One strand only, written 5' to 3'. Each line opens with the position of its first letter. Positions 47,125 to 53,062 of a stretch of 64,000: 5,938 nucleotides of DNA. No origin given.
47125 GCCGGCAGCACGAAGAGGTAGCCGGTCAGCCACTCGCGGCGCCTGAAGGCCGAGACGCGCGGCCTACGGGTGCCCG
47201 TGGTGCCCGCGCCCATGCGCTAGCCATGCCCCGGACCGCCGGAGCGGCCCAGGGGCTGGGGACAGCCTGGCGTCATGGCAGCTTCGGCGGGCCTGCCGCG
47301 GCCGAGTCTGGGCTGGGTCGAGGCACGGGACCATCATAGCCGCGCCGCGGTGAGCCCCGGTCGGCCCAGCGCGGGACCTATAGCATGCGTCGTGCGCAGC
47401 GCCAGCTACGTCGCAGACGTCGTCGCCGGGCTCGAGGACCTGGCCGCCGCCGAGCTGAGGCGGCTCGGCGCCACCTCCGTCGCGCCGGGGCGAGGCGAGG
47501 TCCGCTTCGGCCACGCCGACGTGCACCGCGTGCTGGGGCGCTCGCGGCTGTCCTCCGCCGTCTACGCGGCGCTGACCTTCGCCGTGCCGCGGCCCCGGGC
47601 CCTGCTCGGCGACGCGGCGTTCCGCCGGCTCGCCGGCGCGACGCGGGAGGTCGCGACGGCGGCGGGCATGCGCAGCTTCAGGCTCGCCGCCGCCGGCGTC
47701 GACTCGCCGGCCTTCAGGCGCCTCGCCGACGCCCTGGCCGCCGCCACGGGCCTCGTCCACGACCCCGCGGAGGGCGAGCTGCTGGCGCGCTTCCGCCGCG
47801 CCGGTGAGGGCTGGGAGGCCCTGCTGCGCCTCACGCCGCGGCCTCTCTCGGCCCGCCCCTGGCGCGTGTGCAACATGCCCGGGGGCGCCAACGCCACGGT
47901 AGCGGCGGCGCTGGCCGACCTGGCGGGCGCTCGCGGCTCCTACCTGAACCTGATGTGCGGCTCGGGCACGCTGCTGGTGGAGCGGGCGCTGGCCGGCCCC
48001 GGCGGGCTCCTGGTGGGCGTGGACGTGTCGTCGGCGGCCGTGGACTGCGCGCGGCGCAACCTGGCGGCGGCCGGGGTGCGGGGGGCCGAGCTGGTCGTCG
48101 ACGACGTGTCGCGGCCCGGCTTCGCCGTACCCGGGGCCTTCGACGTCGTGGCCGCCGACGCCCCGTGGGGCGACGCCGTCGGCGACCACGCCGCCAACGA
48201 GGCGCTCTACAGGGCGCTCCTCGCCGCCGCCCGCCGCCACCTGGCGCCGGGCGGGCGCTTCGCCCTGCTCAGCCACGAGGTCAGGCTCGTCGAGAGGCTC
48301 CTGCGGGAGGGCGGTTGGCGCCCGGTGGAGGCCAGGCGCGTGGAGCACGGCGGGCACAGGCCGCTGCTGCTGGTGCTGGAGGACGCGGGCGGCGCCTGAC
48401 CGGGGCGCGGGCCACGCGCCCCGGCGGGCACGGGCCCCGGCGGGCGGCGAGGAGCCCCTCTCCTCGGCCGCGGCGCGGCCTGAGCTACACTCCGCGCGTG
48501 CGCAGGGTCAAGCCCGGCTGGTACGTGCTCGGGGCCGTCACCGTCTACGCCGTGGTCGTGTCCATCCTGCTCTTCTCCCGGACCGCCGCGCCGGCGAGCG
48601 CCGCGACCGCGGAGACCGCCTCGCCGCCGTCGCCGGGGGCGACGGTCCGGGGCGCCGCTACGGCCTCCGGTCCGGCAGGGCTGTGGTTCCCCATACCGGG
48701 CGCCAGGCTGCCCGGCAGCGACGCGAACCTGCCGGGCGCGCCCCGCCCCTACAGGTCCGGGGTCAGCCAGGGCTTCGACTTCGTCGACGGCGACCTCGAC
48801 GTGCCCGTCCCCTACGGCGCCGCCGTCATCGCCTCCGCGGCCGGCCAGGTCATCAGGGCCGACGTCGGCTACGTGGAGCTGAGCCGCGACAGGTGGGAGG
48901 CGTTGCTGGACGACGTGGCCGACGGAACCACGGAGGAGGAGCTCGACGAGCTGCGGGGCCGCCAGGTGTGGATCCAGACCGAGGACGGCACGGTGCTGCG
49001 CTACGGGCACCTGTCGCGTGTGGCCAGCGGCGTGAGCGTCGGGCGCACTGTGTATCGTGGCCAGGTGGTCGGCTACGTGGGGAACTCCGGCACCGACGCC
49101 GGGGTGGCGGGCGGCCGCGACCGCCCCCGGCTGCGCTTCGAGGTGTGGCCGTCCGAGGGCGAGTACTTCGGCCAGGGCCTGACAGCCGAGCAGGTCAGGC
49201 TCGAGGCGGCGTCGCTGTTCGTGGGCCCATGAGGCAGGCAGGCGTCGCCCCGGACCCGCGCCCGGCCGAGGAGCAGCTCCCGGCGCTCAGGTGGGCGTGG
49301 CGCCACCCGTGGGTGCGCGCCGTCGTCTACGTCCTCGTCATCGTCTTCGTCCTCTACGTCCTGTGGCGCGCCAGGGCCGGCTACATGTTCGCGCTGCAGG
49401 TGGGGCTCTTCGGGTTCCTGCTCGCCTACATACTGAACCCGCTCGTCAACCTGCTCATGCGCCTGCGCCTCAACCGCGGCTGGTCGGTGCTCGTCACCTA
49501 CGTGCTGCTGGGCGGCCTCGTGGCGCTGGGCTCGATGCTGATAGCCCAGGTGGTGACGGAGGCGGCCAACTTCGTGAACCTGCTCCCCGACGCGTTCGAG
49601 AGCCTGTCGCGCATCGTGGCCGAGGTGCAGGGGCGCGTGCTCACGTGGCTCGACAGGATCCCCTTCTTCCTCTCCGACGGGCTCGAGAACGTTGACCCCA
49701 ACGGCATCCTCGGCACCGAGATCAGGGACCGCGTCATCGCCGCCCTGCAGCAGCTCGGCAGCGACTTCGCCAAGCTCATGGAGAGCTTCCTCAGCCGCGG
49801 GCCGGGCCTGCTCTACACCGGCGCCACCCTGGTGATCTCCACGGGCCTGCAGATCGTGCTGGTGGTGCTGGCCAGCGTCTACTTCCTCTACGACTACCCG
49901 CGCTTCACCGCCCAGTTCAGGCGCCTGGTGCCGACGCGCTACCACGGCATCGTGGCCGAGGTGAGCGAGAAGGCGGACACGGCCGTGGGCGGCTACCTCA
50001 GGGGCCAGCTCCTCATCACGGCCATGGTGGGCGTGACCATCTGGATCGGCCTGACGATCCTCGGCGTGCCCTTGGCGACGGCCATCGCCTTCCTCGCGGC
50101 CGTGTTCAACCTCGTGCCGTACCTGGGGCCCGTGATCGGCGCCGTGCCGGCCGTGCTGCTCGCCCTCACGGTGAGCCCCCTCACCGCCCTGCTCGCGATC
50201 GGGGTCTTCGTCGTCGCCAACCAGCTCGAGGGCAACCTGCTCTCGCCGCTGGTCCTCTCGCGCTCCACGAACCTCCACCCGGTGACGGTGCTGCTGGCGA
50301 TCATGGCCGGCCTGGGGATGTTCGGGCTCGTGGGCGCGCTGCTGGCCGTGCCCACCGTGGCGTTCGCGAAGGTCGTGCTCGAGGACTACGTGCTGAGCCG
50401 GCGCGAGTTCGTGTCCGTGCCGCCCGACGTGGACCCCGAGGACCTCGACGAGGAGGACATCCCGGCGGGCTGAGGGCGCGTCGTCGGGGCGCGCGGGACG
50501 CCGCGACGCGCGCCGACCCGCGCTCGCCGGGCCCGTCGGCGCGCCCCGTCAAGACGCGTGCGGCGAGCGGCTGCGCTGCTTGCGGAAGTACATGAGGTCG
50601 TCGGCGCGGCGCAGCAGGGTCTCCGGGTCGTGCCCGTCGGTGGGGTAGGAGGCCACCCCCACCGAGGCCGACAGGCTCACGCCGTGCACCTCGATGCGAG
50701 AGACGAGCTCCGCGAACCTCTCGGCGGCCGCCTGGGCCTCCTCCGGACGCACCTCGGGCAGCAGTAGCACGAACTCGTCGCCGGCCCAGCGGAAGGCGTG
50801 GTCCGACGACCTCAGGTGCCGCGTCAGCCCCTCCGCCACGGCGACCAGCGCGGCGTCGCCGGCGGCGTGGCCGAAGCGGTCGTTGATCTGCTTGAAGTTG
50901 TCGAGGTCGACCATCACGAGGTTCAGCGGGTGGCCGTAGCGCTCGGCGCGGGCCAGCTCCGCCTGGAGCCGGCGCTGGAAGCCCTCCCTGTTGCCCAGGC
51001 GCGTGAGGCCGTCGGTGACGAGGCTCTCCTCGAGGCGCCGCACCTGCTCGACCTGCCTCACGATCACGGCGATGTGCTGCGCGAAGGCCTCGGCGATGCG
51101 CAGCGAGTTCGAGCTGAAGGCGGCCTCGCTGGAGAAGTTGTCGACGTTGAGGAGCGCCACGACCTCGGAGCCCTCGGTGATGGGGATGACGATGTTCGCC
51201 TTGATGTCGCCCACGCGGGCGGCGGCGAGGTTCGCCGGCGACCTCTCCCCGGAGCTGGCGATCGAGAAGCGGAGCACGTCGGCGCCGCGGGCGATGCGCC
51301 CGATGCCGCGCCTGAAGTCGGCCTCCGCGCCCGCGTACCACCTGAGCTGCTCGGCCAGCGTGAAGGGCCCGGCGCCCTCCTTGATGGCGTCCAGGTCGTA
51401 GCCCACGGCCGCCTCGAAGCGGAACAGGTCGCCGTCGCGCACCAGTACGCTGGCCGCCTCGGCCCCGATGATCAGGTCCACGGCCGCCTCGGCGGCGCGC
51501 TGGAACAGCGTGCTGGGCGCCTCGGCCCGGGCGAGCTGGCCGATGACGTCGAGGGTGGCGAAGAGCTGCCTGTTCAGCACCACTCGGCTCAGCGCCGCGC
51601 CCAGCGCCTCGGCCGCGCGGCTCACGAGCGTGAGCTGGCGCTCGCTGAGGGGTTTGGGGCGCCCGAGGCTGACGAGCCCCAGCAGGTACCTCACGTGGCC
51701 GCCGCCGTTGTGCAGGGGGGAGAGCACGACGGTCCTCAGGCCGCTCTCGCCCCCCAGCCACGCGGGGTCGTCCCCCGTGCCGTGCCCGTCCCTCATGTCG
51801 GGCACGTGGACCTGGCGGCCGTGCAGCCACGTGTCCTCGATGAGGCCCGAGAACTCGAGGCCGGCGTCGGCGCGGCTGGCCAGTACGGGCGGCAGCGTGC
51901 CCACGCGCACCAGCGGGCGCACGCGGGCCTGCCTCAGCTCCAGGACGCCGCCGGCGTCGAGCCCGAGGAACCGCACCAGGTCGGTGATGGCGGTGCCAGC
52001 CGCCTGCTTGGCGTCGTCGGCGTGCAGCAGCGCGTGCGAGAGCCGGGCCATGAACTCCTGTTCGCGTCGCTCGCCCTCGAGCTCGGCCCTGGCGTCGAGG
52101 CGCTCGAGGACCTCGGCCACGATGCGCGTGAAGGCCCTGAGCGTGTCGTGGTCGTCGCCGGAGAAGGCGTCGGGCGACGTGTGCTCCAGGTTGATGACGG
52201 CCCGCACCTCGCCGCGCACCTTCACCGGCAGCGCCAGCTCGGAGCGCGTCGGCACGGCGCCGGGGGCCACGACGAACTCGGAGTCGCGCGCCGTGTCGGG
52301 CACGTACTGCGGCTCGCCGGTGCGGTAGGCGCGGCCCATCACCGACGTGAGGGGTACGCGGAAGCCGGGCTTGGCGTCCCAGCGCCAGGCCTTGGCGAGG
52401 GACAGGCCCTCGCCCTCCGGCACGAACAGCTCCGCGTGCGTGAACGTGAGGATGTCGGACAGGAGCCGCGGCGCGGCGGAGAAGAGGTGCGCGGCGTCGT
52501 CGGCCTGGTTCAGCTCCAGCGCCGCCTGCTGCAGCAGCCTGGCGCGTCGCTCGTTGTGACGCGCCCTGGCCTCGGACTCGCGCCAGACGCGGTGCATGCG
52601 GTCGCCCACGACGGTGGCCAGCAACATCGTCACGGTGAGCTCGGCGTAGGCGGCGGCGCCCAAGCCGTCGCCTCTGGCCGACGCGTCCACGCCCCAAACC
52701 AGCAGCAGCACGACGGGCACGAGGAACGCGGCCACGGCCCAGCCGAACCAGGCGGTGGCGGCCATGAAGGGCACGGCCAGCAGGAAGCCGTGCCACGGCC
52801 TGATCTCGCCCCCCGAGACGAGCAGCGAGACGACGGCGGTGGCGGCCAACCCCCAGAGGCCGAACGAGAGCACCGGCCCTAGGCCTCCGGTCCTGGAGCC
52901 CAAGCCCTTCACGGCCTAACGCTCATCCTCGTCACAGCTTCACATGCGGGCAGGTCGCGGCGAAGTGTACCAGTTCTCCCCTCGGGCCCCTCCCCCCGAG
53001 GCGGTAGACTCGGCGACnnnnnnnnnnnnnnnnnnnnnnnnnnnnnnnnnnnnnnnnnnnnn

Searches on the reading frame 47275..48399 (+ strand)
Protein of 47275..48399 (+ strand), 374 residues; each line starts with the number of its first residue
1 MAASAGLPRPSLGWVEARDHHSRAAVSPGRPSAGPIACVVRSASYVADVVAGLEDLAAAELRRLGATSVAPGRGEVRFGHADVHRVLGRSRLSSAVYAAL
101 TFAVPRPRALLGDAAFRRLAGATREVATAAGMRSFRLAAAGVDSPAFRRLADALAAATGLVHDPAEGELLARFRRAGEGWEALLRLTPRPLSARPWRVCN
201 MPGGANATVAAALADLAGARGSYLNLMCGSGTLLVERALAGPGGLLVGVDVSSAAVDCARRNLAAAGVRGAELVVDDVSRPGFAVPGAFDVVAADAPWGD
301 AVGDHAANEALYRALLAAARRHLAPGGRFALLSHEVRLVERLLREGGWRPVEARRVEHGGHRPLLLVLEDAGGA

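Call 29: search_protein_families(library=pfam, proteins=[window:47275-48399:+], max_evalue=0.001)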
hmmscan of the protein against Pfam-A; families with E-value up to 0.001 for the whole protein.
window:47275-48399:+ (374 aa): 7 families
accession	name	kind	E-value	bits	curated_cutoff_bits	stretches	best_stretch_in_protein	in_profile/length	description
PF01170.24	UPF0020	-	9e-29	101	22.3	1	194-362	1-195/197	RMKL-like, methyltransferase domain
PF05175.20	MTS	-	6.6e-10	39.3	23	1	219-343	31-150/170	Methyltransferase small domain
PF13649.12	Methyltransf_25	-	3.5e-09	37.7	27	1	224-327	2-97/97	Methyltransferase domain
PF13847.12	Methyltransf_31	-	6.6e-08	32.8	27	1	223-335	7-113/145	Methyltransferase domain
PF08242.18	Methyltransf_12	-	5.1e-06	27.6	30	1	227-329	4-98/98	Methyltransferase domain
PF08241.18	Methyltransf_11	-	8e-06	26.9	21.2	1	227-330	2-94/95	Methyltransferase domain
PF22020.1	RlmL_1st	-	8.7e-05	22.9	27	1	46-78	3-34/55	RlmL ferredoxin-like domain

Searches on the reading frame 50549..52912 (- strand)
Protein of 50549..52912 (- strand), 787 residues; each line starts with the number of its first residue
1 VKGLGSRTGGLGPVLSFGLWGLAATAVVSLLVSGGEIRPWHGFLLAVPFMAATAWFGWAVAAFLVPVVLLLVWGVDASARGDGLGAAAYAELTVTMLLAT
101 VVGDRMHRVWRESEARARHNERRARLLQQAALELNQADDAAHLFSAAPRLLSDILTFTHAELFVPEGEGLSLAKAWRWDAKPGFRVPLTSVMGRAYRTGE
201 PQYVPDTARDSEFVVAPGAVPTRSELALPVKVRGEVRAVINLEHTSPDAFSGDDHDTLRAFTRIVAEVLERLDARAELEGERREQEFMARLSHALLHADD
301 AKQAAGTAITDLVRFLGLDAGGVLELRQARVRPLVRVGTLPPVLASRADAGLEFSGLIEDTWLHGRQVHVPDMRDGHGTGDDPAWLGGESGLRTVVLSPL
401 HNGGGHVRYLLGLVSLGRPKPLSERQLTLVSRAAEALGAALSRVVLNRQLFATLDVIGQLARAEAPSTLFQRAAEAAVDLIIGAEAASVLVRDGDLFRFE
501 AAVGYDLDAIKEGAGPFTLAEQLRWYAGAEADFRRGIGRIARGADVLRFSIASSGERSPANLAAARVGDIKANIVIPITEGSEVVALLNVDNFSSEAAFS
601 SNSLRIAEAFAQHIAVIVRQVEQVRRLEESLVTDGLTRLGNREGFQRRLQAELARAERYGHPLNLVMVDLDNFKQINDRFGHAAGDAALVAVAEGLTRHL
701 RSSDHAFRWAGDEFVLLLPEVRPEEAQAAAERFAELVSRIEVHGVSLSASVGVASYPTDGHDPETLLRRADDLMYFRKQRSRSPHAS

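Call 72: search_protein_families(library=pfam, proteins=[window:50549-52912:-], max_evalue=0.001)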
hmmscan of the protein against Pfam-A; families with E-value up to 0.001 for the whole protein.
window:50549-52912:- (787 aa): 4 families
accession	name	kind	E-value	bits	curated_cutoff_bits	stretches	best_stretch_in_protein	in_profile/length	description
PF00990.26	GGDEF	-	3.5e-43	147.6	23.8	1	633-782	3-159/161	Diguanylate cyclase, GGDEF domain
PF13185.12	GAF_2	-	6.8e-27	94.8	28.6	3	188-270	53-136/136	GAF domain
PF01590.32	GAF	-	3e-26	93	22.4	3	150-267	12-131/133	GAF domain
PF13492.12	GAF_3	-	8.2e-12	46.1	27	1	141-271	3-129/129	GAF domain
